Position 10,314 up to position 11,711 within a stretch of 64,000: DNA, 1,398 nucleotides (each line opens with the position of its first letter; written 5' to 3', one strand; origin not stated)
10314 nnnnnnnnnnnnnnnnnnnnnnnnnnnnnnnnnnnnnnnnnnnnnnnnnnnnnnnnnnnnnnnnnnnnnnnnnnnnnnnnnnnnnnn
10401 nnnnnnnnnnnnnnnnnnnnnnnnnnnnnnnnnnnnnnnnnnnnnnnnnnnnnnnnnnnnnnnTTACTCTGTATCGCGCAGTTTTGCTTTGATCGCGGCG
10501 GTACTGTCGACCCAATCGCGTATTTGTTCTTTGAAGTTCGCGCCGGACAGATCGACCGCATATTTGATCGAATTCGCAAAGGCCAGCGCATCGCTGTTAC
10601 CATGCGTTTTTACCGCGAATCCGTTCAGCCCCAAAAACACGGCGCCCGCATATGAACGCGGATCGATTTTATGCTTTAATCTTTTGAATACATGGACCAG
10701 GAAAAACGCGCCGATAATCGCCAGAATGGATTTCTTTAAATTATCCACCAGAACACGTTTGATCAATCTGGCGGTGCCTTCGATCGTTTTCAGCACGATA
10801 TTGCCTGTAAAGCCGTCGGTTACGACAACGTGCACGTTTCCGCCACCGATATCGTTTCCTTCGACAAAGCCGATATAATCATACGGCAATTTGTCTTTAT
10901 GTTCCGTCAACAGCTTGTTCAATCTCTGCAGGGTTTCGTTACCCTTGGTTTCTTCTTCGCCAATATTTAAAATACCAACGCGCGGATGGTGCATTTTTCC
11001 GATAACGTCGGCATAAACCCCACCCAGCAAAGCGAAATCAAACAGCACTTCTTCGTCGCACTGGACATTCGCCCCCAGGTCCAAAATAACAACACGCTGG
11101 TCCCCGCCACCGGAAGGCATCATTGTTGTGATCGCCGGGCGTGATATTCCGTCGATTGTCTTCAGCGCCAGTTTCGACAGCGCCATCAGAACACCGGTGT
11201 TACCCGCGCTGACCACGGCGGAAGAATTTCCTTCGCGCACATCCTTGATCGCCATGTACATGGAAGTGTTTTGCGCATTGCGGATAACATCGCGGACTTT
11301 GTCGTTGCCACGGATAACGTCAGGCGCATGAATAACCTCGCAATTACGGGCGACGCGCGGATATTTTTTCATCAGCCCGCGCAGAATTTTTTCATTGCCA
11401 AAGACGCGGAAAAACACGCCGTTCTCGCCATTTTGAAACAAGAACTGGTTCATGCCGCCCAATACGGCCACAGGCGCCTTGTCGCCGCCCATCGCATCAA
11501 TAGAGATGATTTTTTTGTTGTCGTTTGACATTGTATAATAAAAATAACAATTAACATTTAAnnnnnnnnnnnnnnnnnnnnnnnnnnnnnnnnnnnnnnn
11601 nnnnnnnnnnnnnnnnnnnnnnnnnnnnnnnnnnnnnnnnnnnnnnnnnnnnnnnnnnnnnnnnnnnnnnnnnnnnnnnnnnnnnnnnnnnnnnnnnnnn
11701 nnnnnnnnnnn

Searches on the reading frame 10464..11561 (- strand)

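Call 10: search_protein_families(library=pfam, proteins=[window:10464-11561:-], max_evalue=0.001)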
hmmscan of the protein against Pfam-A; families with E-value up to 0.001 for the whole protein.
window:10464-11561:- (365 aa): 1 family
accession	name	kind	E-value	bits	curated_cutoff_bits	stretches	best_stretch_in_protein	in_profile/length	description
PF02504.20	FA_synthesis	-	4.7e-94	315.5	29.1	1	19-344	3-322/324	Fatty acid synthesis protein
